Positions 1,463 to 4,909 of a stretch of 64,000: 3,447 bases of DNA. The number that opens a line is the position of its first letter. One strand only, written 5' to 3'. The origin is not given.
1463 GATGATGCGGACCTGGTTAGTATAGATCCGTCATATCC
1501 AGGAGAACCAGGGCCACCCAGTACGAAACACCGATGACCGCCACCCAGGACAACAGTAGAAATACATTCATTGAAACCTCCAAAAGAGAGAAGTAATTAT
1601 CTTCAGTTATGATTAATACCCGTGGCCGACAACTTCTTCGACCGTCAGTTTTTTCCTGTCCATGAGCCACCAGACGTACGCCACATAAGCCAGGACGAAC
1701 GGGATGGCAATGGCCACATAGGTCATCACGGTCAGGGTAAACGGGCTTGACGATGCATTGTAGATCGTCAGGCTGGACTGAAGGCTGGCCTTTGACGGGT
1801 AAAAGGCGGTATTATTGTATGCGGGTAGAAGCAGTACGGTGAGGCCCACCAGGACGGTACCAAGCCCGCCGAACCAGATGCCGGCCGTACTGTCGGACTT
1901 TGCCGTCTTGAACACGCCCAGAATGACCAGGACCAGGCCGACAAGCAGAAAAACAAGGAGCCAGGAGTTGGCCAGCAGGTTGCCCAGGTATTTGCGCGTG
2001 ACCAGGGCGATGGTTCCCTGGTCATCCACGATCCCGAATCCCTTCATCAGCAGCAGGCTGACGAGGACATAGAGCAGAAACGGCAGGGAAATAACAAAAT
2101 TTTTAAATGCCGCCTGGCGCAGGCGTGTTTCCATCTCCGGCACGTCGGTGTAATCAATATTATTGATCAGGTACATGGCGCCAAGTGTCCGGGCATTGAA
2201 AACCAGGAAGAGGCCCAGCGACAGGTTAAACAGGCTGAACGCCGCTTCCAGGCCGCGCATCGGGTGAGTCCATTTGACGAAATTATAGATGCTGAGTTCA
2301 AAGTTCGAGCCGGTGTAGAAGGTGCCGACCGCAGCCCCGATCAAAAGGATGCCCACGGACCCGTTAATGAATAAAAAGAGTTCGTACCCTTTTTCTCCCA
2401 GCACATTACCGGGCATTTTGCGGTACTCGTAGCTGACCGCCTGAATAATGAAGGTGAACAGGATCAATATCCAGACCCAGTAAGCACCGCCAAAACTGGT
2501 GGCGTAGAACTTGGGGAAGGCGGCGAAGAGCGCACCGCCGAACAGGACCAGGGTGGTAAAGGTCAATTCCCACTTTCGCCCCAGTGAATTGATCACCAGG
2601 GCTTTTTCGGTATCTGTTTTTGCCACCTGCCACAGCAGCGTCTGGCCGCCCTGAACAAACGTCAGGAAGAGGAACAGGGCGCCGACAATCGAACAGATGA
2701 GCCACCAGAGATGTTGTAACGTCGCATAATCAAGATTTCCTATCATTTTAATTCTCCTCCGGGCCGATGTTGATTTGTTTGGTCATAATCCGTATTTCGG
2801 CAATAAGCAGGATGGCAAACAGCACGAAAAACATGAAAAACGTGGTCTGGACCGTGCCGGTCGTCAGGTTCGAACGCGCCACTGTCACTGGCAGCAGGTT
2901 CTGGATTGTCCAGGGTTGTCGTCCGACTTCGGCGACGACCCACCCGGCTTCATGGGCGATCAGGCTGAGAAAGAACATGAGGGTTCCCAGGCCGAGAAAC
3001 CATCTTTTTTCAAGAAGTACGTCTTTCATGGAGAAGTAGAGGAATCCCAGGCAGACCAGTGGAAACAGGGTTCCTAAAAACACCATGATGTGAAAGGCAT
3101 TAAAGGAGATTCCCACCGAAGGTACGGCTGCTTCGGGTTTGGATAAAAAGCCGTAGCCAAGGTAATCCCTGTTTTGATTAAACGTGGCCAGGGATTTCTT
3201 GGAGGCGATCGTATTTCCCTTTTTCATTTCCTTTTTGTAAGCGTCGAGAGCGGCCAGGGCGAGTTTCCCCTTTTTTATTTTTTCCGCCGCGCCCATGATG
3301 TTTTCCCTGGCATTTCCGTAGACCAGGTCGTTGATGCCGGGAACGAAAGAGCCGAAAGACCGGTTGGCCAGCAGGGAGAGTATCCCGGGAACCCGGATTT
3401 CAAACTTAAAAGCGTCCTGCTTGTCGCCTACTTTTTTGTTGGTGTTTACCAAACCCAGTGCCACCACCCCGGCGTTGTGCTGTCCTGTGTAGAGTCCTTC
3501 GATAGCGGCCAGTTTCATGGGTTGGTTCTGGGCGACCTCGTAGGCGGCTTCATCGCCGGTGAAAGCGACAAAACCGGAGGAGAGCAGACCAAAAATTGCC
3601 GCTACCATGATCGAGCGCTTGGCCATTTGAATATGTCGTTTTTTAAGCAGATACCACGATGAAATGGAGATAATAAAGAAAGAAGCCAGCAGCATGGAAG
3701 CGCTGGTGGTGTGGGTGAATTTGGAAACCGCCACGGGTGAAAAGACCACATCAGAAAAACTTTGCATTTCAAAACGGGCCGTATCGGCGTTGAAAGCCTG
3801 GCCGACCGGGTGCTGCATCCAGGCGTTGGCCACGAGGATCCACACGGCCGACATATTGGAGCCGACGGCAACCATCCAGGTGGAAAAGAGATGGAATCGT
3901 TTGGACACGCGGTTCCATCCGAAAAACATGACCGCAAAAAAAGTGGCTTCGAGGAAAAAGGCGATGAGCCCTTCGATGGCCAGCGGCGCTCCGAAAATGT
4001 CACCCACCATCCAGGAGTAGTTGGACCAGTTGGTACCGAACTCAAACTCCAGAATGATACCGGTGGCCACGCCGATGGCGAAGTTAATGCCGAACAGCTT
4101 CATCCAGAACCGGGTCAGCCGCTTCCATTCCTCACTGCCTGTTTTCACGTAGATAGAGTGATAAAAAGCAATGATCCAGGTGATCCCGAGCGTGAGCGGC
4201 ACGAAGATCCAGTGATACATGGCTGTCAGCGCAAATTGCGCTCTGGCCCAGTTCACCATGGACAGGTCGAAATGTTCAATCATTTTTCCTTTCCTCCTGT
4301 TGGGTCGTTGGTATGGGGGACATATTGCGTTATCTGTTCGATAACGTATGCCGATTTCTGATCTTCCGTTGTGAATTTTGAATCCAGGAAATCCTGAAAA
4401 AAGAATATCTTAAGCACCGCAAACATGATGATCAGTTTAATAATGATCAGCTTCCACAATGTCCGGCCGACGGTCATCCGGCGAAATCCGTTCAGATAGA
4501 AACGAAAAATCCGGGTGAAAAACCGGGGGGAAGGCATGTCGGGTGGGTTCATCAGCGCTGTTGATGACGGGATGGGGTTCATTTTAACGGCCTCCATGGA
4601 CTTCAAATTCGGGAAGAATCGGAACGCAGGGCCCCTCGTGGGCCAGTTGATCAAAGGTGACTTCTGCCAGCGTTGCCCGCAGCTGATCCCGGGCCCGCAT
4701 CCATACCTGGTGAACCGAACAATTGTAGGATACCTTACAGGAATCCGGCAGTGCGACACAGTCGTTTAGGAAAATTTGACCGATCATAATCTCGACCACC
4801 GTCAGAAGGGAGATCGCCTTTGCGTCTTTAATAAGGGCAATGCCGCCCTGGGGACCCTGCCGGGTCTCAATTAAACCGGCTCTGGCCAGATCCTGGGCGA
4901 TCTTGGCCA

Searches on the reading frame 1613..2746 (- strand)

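Call 29: search_protein_families(library=pfam, proteins=[window:1613-2746:-], max_evalue=0.00001)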
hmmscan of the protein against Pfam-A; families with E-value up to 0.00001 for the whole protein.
window:1613-2746:- (377 aa): 1 family
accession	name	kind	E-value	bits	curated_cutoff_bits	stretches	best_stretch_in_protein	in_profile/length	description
PF02322.20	Cyt_bd_oxida_II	-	4.2e-66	223.8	35.6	1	10-362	1-302/302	Cytochrome bd terminal oxidase subunit II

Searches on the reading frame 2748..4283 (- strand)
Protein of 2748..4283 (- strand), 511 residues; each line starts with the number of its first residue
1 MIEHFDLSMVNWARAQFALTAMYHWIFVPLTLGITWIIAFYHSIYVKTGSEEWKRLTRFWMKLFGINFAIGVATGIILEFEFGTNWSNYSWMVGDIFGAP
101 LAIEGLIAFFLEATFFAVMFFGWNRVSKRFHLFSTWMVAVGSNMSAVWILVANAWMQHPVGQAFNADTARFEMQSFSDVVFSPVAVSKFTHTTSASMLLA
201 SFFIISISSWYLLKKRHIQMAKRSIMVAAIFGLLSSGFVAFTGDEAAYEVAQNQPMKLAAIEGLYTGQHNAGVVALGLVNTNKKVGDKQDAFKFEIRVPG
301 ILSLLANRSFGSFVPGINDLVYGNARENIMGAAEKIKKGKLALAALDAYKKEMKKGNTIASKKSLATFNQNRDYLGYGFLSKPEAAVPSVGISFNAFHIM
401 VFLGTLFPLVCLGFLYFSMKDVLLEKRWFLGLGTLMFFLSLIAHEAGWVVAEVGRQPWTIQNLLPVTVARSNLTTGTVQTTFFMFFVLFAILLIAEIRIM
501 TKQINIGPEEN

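Call 29: search_protein_families(library=pfam, proteins=[window:2748-4283:-], max_evalue=0.00001)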
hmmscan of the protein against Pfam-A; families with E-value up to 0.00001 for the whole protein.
window:2748-4283:- (511 aa): 1 family
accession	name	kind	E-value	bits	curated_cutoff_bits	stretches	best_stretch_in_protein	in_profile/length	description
PF01654.22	Cyt_bd_oxida_I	-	1.5e-157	524.9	26.2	1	12-508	1-418/418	Cytochrome bd terminal oxidase subunit I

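Call 46: find_encoding_contigs(protein=window:2748-4283:-, flank=10000, max_places=3)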
Protein window:2748-4283:- (511 aa): 2 contigs read that carry it; 2 places shown.
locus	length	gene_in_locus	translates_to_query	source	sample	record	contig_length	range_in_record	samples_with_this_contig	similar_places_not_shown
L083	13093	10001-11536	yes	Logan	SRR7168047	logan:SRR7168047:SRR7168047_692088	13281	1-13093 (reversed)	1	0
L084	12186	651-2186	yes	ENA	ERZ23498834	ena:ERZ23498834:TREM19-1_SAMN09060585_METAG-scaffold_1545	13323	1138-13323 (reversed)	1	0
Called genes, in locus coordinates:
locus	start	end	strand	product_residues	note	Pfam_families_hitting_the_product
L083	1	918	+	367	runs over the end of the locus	?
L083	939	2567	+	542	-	PF13167:GTP-bdg_N, PF16360:GTP-bdg_M, PF01926:MMR_HSR1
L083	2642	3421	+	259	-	PF03883:H2O2_YaaD, PF21818:DUF6884 (weak)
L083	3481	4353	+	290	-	PF13622:4HBT_3, PF20789:4HBT_3C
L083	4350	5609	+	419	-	PF00149:Metallophos, PF12850:Metallophos_2 (weak)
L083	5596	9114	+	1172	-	PF02463:SMC_N (faint), PF13476:AAA_23 (weak), PF13514:AAA_27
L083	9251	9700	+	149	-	PF02082:Rrf2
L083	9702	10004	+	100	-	PF14899:DUF4492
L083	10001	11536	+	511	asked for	PF01654:Cyt_bd_oxida_I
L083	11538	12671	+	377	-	PF02322:Cyt_bd_oxida_II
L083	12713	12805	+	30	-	-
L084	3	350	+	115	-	?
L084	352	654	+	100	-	PF14899:DUF4492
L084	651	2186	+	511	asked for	PF01654:Cyt_bd_oxida_I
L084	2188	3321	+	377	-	PF02322:Cyt_bd_oxida_II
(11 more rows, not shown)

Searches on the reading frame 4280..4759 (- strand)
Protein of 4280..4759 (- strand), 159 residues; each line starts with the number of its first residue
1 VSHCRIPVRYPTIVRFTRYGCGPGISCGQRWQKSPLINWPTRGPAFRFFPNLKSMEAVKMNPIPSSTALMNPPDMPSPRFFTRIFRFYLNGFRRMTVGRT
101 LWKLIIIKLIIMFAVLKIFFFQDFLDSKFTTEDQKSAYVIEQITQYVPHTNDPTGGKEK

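Call 29: search_protein_families(library=pfam, proteins=[window:4280-4759:-], max_evalue=0.00001)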
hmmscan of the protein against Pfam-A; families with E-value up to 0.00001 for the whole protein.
window:4280-4759:- (159 aa): 1 family
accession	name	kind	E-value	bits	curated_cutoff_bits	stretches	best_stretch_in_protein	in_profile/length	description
PF14899.11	DUF4492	-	1.4e-27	95.9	27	1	83-144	2-63/63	Domain of unknown function (DUF4492)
